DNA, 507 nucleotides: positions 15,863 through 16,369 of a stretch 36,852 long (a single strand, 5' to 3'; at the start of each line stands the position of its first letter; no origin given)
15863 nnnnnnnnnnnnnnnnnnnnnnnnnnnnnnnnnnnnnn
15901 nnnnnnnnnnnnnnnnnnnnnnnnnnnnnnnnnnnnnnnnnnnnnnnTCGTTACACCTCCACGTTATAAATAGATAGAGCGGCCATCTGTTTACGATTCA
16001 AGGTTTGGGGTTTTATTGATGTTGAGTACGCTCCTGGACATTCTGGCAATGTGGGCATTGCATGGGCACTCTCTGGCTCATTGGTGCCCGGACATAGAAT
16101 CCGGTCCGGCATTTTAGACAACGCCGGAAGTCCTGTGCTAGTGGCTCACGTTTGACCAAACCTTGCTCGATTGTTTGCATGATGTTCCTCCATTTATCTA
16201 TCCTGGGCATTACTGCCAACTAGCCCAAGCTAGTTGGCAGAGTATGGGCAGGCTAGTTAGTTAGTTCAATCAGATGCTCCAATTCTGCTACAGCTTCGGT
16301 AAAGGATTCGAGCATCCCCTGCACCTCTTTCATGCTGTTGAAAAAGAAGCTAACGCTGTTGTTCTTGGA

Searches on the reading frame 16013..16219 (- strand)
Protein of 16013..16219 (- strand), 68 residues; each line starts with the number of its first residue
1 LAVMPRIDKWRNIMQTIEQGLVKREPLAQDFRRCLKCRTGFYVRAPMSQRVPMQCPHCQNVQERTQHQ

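Call 36: search_protein_families(library=pfam, proteins=[window:16013-16219:-], max_evalue=0.01)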
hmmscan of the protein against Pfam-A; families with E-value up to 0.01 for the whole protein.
window:16013-16219:- (68 aa): 1 family
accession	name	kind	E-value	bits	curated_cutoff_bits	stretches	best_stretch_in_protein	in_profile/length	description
PF09723.15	Zn_ribbon_8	-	0.00027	21.3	34.4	1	33-60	7-34/41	Zinc ribbon domain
